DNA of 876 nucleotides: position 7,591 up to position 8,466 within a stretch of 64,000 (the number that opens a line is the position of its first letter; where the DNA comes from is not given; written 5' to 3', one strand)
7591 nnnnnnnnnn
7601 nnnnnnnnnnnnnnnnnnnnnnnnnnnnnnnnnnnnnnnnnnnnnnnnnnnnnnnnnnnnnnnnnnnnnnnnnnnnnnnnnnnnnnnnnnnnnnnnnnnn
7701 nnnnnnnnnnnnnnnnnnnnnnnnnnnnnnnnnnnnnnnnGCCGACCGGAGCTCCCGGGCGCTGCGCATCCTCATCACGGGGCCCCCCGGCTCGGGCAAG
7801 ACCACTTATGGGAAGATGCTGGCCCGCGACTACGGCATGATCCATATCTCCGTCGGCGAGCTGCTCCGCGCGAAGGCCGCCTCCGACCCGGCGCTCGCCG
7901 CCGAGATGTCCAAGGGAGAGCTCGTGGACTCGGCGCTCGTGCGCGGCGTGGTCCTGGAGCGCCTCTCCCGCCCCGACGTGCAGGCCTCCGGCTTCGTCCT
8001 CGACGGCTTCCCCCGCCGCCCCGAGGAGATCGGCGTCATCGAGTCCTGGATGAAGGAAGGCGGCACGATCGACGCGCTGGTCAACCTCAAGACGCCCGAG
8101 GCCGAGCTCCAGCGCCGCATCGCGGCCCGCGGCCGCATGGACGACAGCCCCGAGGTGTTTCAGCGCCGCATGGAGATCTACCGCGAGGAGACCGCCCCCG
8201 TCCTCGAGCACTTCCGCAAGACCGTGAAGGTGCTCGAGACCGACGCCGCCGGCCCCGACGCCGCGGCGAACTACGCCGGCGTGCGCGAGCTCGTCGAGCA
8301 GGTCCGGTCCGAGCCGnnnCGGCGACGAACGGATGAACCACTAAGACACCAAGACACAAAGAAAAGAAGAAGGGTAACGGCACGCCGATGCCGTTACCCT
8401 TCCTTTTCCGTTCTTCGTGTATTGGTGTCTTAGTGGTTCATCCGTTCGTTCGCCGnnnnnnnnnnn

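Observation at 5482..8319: Single 945-aa fusion: PQ-loop membrane domain + uridine-kinase-like domain + adenylate kinase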

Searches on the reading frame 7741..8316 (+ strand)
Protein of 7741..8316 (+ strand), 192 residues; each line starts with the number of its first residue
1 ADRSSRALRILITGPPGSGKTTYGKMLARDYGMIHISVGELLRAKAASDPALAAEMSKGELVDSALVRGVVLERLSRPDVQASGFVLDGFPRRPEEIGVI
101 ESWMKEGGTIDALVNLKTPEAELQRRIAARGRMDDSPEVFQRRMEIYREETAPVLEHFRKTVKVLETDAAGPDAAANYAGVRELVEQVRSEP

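Call 18: search_solved_structures(query=window:7741-8316:+, max_evalue=1e-10, show_alignments=3)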
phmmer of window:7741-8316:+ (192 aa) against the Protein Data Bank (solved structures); distinct sequences matched with E-value up to 1e-10: 92 (the best 60 are shown).
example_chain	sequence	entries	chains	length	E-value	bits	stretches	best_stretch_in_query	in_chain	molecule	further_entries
2cdn_A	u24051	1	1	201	1.3e-31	113.4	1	7-169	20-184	ADENYLATE KINASE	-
1p4s_A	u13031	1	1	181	2.6e-31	112.5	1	8-169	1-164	Adenylate kinase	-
9d2f_A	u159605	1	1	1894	1.6e-29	106.6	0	4-128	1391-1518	Adenylate kinase 9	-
9fqr_Xf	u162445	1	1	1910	5.8e-29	104.8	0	7-132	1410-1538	Cilia- and flagella-associated protein 276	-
5g3y_A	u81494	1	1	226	1.5e-27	100.2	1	9-130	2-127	ADENYLATE KINSE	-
2qaj_A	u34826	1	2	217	2.9e-22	83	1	10-130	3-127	Adenylate kinase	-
5g40_A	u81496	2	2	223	3.1e-22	82.9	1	10-130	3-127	ADENYLATE KINSE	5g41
2rgx_A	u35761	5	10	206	4.8e-22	82.3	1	10-141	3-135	Adenylate kinase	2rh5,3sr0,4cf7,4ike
4jky_A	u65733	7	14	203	5.3e-22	82.1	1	10-141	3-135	Adenylate kinase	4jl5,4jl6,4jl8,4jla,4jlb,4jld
37ap_A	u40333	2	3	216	5.6e-22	82.1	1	8-127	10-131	Putative adenylate kinase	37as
4ntz_A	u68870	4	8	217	5.8e-22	82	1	7-130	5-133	Adenylate kinase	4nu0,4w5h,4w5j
2p3s_A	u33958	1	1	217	7.9e-22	81.6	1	10-130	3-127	Adenylate kinase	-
1p3j_A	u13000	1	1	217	9.1e-22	81.4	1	10-130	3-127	Adenylate kinase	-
2ori_A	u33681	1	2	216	9.3e-22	81.4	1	10-130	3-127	Adenylate kinase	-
4jlo_A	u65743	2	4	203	1e-21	81.2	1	10-141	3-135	Adenylate kinase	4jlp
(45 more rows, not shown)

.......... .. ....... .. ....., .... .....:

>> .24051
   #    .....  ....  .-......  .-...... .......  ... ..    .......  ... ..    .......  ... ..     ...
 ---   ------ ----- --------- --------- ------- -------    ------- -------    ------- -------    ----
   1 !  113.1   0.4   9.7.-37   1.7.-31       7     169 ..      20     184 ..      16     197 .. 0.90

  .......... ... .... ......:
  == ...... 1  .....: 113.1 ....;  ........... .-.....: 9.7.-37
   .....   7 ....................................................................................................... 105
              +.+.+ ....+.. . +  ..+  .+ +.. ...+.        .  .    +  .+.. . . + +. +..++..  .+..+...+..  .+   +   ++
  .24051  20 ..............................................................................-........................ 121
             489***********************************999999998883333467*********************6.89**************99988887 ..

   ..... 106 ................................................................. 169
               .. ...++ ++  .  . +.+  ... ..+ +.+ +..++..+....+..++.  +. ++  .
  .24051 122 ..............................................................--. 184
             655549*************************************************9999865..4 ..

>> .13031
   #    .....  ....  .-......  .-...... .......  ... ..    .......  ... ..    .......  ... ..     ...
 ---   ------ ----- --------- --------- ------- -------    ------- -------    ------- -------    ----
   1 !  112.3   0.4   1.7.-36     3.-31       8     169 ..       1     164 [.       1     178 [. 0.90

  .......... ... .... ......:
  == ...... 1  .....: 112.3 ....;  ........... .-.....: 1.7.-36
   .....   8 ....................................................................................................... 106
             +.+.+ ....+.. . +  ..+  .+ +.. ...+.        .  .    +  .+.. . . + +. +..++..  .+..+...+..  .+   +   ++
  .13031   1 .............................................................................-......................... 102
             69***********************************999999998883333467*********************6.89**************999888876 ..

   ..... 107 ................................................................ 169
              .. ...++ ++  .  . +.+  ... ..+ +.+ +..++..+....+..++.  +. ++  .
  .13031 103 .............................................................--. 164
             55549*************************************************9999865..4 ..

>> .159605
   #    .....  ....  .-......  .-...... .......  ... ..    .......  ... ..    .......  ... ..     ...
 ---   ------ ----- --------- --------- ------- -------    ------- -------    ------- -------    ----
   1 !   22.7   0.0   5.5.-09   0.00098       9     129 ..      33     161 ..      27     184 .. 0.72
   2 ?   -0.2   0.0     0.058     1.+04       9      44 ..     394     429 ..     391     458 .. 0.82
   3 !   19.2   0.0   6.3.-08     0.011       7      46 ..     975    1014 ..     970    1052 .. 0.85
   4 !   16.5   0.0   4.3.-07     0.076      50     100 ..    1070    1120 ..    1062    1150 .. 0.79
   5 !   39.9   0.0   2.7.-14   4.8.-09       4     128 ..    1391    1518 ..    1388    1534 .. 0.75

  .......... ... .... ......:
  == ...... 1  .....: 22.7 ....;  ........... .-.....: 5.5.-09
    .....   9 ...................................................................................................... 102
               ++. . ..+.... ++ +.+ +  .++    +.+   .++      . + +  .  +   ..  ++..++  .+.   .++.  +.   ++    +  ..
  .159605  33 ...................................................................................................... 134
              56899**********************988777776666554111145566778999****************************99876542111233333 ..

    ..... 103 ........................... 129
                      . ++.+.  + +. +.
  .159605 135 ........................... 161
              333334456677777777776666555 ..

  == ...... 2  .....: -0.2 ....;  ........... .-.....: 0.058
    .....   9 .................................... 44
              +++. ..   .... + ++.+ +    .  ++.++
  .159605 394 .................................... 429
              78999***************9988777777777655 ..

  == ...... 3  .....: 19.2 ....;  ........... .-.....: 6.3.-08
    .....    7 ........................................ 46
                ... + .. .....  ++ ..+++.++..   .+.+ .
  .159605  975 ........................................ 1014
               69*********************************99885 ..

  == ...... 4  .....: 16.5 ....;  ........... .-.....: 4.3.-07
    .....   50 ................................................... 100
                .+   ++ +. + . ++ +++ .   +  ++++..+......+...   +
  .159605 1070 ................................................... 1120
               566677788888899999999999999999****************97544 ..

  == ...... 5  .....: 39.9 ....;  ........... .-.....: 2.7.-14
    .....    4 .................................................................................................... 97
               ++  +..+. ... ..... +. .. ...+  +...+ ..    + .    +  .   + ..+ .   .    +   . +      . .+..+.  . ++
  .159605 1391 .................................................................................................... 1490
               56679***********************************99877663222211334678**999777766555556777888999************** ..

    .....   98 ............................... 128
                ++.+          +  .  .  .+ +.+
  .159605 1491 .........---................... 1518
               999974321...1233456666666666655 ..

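Call 57: find_homologous_proteins(query=window:7753-8316:+, max_evalue=1e-20)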
Query window:7753-8316:+ (188 aa): 123 proteins with E <= 1e-20 among 2528 candidates; the best 120 are listed.
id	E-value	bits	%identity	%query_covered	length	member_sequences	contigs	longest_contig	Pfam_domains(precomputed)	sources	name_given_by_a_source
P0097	7.3e-94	331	84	98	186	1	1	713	PF00406.30,PF13671.13,PF13207.13,PF13238.13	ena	-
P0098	1.4e-90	320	81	97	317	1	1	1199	PF00406.30,PF13671.13,PF13207.13,PF13238.13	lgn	-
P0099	8.3e-89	314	89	88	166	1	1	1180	PF00406.30,PF13207.13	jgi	jgi:adenylate kinase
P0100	5.5e-80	286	71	98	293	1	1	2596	PF00406.30,PF13671.13,PF13207.13,PF13238.13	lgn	-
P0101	1.4e-77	278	69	96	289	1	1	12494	PF00406.30,PF13671.13,PF13207.13,PF13238.13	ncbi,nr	ncbi:MAG: nucleoside monophosphate kinase [Elusimicrobia bacterium]|nr:nucleoside monophosphate kina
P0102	4.4e-77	276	70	98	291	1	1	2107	PF00406.30,PF13671.13,PF13207.13,PF13238.13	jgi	jgi:adenylate kinase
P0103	2.1e-72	261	72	89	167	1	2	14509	PF00406.30,PF13207.13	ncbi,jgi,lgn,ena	-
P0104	4.4e-72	260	63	100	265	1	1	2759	PF00406.30,PF13671.13,PF13207.13,PF13238.13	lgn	-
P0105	2.0e-67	245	64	97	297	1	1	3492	PF00406.30,PF13671.13,PF13207.13,PF13238.13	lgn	-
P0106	3.6e-67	244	63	97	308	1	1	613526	PF00406.30,PF13671.13,PF13207.13,PF13238.13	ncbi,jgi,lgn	ncbi:MAG: nucleoside monophosphate kinase [Elusimicrobiota bacterium]|jgi:adenylate kinase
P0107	4.3e-64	234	89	65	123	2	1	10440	PF00406.30,PF13207.13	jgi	jgi:adenylate kinase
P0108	3.5e-59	218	55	98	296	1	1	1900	PF00406.30,PF13671.13,PF13207.13,PF13238.13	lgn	-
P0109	7.6e-59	217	57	97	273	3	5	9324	PF00406.30,PF13671.13,PF13207.13,PF13238.13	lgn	-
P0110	8.7e-59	217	57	96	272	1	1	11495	PF00406.30,PF13671.13,PF13207.13,PF13238.13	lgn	-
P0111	2.1e-58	215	56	97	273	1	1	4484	PF00406.30,PF13671.13,PF13207.13,PF13238.13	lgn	-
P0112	5.4e-58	214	55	97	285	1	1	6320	PF00406.30,PF13671.13,PF13207.13,PF13238.13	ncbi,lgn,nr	ncbi:hypothetical protein EPO15_01830 [bacterium]|nr:MAG: hypothetical protein EPO15_01830 [bacteriu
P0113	4.0e-57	211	55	97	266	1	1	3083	PF00406.30,PF13671.13,PF13207.13,PF13238.13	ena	-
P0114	6.9e-57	210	55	97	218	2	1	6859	PF00406.30,PF13671.13,PF13207.13,PF13238.13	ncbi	-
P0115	9.1e-56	207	56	96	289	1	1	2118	PF00406.30,PF13671.13,PF13207.13,PF13238.13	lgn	-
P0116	1.8e-55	206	55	96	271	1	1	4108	PF00406.30,PF13671.13,PF13207.13,PF13238.13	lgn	-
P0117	1.3e-54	203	56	96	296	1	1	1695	PF00406.30,PF13671.13,PF13207.13,PF13238.13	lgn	-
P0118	1.8e-54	203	54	97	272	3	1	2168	PF00406.30,PF13671.13,PF13207.13,PF13238.13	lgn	-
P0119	1.5e-53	200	54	97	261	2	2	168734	PF00406.30,PF13671.13,PF13207.13,PF13238.13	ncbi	ncbi:MAG: nucleoside monophosphate kinase [Elusimicrobiota bacterium]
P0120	7.2e-53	197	53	99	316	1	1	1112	PF06414.19,PF00406.30,PF13671.13,PF13207.13,PF13238.13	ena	-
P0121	1.5e-52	196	52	99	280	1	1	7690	PF00406.30,PF13671.13,PF13207.13,PF13238.13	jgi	jgi:adenylate kinase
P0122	1.9e-52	196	52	96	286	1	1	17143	PF00406.30,PF13671.13,PF13207.13,PF13238.13,PF01712.26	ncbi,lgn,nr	ncbi:MAG: nucleoside monophosphate kinase [Elusimicrobia bacterium]|nr:nucleoside monophosphate kina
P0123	7.2e-52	194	54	94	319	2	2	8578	PF00406.30,PF13671.13,PF13207.13,PF13238.13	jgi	jgi:adenylate kinase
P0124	6.1e-51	191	52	93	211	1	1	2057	PF00406.30,PF13671.13,PF13207.13,PF13238.13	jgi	jgi:adenylate kinase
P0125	1.6e-50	190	53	93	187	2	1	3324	PF00406.30,PF13671.13,PF13207.13,PF13238.13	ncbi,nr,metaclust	ncbi:MAG: hypothetical protein A3J82_02245 [Elusimicrobia bacterium RIFOXYA2_FULL_69_6]|nr:MAG: hypo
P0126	4.0e-50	188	53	93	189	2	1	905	PF00406.30,PF13671.13,PF13207.13,PF13238.13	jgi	jgi:adenylate kinase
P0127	4.9e-50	188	81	59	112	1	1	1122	PF00406.30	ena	-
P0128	2.7e-49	186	53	97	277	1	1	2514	PF00406.30,PF13671.13,PF13207.13,PF13238.13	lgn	-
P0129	2.3e-47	179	53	95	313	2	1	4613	PF00406.30,PF13671.13,PF13207.13,PF13238.13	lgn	-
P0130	7.4e-45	171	49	98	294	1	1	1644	PF00406.30,PF13671.13,PF13207.13,PF13238.13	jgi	-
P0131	4.4e-38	149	47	88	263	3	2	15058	PF00406.30,PF13671.13,PF13207.13,PF13238.13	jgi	-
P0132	1.2e-33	135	46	88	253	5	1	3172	PF00406.30,PF13671.13,PF13207.13,PF13238.13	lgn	-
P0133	4.2e-31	127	42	87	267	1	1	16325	PF00406.30,PF13671.13,PF13207.13,PF13238.13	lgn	-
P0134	4.9e-29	120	40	88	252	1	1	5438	PF00406.30,PF13671.13,PF13207.13,PF13238.13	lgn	-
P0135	4.5e-28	117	39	88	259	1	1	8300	PF00406.30,PF13671.13,PF13207.13,PF13238.13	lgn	-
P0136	3.0e-27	114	42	87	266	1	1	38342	PF00406.30,PF02223.24,PF13671.13,PF13207.13,PF13238.13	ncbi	-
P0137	9.7e-27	112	40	86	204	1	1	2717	PF00406.30,PF13671.13,PF13207.13,PF13238.13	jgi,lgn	jgi:adenylate kinase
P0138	4.7e-26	110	42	86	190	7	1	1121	PF00406.30,PF13671.13,PF13207.13,PF13238.13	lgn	-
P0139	2.2e-25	108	41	95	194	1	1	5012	PF00406.30,PF13671.13,PF13207.13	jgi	jgi:adenylate kinase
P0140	4.2e-25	107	38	94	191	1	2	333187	PF00406.30,PF13671.13,PF13207.13,PF13238.13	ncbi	-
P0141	5.3e-25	107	41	88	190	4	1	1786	PF17213.10,PF00406.30,PF13671.13,PF13207.13,PF13238.13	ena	-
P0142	1.4e-24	105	40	87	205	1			PF00406.30,PF13671.13,PF13207.13,PF13238.13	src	-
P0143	2.1e-24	105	38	97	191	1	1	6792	PF00406.30,PF13671.13,PF13207.13,PF13238.13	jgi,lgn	jgi:adenylate kinase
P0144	2.6e-24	104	38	88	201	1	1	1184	PF17213.10,PF00406.30,PF13671.13,PF13207.13,PF13238.13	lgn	-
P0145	2.6e-24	104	38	86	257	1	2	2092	PF00406.30,PF13671.13,PF13207.13,PF01202.29,PF13238.13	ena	-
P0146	2.7e-24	104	35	82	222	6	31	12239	PF00406.30,PF13671.13,PF13207.13,PF13238.13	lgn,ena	-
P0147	2.8e-24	104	36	90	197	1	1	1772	PF00406.30,PF13671.13,PF13207.13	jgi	jgi:adenylate kinase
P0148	3.1e-24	104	36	82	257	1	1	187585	PF00406.30,PF05191.21,PF13207.13,PF13238.13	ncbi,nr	ncbi:MAG: nucleoside monophosphate kinase [Candidatus Eremiobacteraeota bacterium]|nr:nucleoside mon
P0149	3.1e-24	104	38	88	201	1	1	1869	PF17213.10,PF00406.30,PF13671.13,PF13207.13,PF13238.13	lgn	-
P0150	3.4e-24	104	35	87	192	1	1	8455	PF00406.30,PF13671.13,PF13207.13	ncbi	-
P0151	6.7e-24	103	41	84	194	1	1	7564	PF00406.30,PF13671.13,PF13207.13,PF13238.13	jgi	jgi:adenylate kinase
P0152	6.8e-24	103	40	87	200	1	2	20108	PF00406.30,PF13671.13,PF13207.13,PF13238.13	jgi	jgi:adenylate kinase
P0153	1.0e-23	102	38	86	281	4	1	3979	PF17213.10,PF00406.30,PF13671.13,PF13207.13,PF13238.13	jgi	jgi:adenylate kinase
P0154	1.0e-23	102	36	87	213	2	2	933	PF00406.30,PF05191.21,PF13207.13,PF13238.13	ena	-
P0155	1.1e-23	102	38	86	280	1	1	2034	PF17213.10,PF00406.30,PF13671.13,PF13207.13,PF13238.13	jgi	jgi:adenylate kinase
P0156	1.7e-23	102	43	85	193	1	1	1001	PF00406.30,PF13671.13,PF13207.13,PF13238.13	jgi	jgi:adenylate kinase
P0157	2.0e-23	102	38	86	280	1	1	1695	PF17213.10,PF00406.30,PF13671.13,PF13207.13,PF13238.13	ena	-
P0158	2.0e-23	102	32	82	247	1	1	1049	PF00406.30,PF13671.13,PF13207.13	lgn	-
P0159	3.1e-23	101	39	86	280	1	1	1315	PF17213.10,PF00406.30,PF13671.13,PF13207.13,PF13238.13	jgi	-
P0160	3.4e-23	101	39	79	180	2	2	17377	PF00406.30,PF13671.13,PF13207.13,PF13238.13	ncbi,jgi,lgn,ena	-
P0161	3.5e-23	101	38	86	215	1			PF17213.10,PF00406.30,PF13671.13,PF13207.13,PF13238.13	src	-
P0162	3.8e-23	101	38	86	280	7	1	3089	PF17213.10,PF00406.30,PF13671.13,PF13207.13,PF13238.13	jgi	jgi:adenylate kinase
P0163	3.8e-23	101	38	86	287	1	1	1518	PF17213.10,PF00406.30,PF13671.13,PF13207.13,PF13238.13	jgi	-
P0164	4.6e-23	100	37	87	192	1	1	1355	PF00406.30,PF13671.13,PF13207.13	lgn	-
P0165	5.0e-23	100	41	85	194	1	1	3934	PF00406.30,PF13671.13,PF13207.13,PF13238.13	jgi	-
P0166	5.0e-23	100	38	84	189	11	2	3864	PF00406.30,PF13671.13,PF13207.13,PF13238.13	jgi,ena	jgi:adenylate kinase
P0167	5.0e-23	100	38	86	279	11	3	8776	PF17213.10,PF00406.30,PF13671.13,PF13207.13,PF13238.13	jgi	jgi:adenylate kinase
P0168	7.1e-23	100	37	86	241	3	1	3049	PF17213.10,PF00406.30,PF13671.13,PF13207.13,PF13238.13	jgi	jgi:adenylate kinase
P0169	7.3e-23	100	41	91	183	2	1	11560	PF00406.30,PF13671.13,PF13207.13,PF13238.13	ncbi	ncbi:MAG: adenylate kinase family protein [Acidimicrobiia bacterium]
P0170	7.9e-23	100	38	86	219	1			PF17213.10,PF00406.30,PF13671.13,PF13207.13,PF13238.13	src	-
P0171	8.0e-23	100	40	84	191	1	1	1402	PF00406.30,PF13671.13,PF13207.13,PF13238.13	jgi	jgi:adenylate kinase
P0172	9.1e-23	99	38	82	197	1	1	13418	PF00406.30,PF13521.13,PF13671.13,PF13207.13,PF13238.13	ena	-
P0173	1.1e-22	99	38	84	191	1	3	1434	PF00406.30,PF13671.13,PF13207.13,PF13238.13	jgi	jgi:adenylate kinase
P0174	1.2e-22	99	37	87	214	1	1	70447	PF00406.30,PF13671.13,PF13207.13,PF13238.13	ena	-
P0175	1.3e-22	99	37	88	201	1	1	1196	PF00406.30,PF13671.13,PF13207.13,PF13238.13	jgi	jgi:adenylate kinase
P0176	1.4e-22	99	37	86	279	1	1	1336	PF17213.10,PF00406.30,PF13671.13,PF13207.13,PF13238.13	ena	-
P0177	1.5e-22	99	38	87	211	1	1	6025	PF00406.30,PF13671.13,PF13207.13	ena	-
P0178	1.5e-22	99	36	81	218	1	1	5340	PF00406.30,PF13671.13,PF13207.13,PF13238.13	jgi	jgi:adenylate kinase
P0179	1.9e-22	98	34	90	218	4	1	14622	PF00406.30,PF05191.21,PF13207.13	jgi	jgi:adenylate kinase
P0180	2.5e-22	98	38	86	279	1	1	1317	PF00406.30,PF13671.13,PF13207.13,PF13238.13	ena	-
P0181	2.7e-22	98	37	81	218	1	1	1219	PF00406.30,PF13671.13,PF13207.13,PF13238.13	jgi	jgi:adenylate kinase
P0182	3.0e-22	98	34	84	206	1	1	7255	PF00406.30,PF05191.21,PF13671.13,PF13207.13,PF13238.13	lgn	-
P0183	3.3e-22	98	39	87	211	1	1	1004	PF00406.30,PF13671.13,PF13207.13,PF13238.13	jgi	jgi:adenylate kinase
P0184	3.4e-22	98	41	84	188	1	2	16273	PF00406.30,PF13671.13,PF13207.13,PF13238.13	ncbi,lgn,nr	ncbi:MAG: adenylate kinase [Candidatus Dormibacteraeota bacterium]|nr:adenylate kinase [Candidatus D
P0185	3.4e-22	98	36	96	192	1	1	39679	PF00406.30,PF13671.13,PF13207.13,PF13238.13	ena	-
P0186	3.6e-22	97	37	86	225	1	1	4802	PF00406.30,PF05191.21,PF13671.13,PF13207.13,PF13238.13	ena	-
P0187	4.5e-22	97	34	85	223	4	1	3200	PF00406.30,PF05191.21,PF13671.13,PF13207.13,PF13238.13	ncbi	-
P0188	4.9e-22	97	36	95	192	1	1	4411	PF00406.30,PF13671.13,PF13207.13,PF13238.13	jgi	-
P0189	5.0e-22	97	36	96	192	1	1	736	PF00406.30,PF13671.13,PF13207.13,PF13238.13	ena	-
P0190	5.4e-22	97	37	81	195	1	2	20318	PF00406.30,PF13671.13,PF13207.13,PF13238.13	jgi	jgi:adenylate kinase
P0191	6.0e-22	97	38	85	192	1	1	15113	PF00406.30,PF13671.13,PF13207.13,PF13238.13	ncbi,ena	-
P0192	6.9e-22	97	38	85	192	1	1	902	PF00406.30,PF13671.13,PF13207.13,PF13238.13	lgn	-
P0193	8.1e-22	96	38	85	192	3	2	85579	PF00406.30,PF13671.13,PF13207.13,PF13238.13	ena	-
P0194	8.9e-22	96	37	80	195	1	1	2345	PF00406.30,PF13671.13,PF13207.13,PF13238.13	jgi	jgi:adenylate kinase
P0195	1.0e-21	96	37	85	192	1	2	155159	PF00406.30,PF13671.13,PF13207.13,PF13238.13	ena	-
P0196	1.1e-21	96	42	87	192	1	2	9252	PF00406.30,PF13521.13,PF13671.13,PF13207.13,PF13238.13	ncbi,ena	-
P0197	1.2e-21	96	36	83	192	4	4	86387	PF00406.30,PF13671.13,PF13207.13,PF13238.13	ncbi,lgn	-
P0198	1.2e-21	96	36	88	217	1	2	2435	PF00406.30,PF13671.13,PF13207.13,PF13238.13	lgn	-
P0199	1.3e-21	96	35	88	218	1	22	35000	PF00406.30,PF13207.13,PF13238.13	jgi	jgi:adenylate kinase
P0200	1.4e-21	96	37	84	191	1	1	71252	PF00406.30,PF13671.13,PF13207.13,PF13238.13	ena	-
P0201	1.8e-21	95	34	82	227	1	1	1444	PF00406.30,PF13671.13,PF13207.13,PF13238.13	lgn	-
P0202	1.8e-21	95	36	96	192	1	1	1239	PF00406.30,PF13671.13,PF13207.13,PF13238.13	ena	-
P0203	1.8e-21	95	35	81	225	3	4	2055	PF00406.30,PF13671.13,PF13207.13,PF13238.13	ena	-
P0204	1.9e-21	95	39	81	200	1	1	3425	PF00406.30,PF13671.13,PF13207.13,PF13238.13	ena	-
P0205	2.0e-21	95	35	81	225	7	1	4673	PF00406.30,PF13671.13,PF13207.13,PF13238.13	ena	-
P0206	2.5e-21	95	35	90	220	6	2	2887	PF00406.30,PF13671.13,PF13207.13,PF13238.13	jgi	jgi:adenylate kinase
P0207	2.5e-21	95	37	88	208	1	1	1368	PF00406.30,PF13207.13,PF13238.13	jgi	jgi:adenylate kinase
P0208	2.6e-21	95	36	81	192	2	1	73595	PF00406.30,PF13671.13,PF13207.13,PF13238.13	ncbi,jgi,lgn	jgi:adenylate kinase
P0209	2.9e-21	95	44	77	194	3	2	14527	PF00406.30,PF13671.13,PF13207.13,PF13238.13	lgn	-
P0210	3.3e-21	94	37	86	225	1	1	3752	PF00406.30,PF05191.21,PF13671.13,PF13207.13,PF13238.13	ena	-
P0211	3.6e-21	94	34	88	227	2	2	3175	PF00406.30,PF13671.13,PF13207.13,PF13238.13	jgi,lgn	-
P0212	5.6e-21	94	35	81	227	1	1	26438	PF00406.30,PF13671.13,PF13207.13,PF13238.13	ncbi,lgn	-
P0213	6.1e-21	93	36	81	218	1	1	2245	PF00406.30,PF13671.13,PF13207.13,PF13238.13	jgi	jgi:adenylate kinase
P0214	6.4e-21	93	36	87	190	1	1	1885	PF00406.30,PF13671.13,PF13207.13,PF13238.13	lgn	-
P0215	6.8e-21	93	38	86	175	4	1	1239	PF00406.30,PF13671.13,PF13207.13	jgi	jgi:adenylate kinase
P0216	8.0e-21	93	36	81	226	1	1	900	PF00406.30,PF13671.13,PF13207.13,PF13238.13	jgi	jgi:adenylate kinase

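Call 60: find_encoding_contigs(protein=P0106, flank=5000, max_places=2)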
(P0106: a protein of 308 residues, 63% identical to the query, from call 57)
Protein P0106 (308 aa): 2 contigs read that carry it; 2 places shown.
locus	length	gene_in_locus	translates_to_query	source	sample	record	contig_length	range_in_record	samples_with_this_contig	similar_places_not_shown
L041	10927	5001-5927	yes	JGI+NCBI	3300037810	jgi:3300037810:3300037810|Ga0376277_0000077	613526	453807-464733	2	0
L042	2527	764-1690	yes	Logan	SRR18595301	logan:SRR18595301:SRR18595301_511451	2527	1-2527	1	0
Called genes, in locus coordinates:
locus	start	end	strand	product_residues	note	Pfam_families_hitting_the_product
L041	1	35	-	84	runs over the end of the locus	PF05402:PqqD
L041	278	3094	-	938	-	-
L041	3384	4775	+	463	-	PF07690:MFS_1, PF00854:PTR2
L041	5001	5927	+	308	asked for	PF00406:ADK, PF13207:AAA_17, PF13238:AAA_18, PF13671:AAA_33 (weak)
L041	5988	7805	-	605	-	-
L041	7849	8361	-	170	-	-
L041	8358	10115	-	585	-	-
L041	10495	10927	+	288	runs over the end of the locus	PF03783:CsgG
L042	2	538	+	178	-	?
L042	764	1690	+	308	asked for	PF00406:ADK, PF13207:AAA_17, PF13238:AAA_18, PF13671:AAA_33 (weak)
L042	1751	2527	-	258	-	?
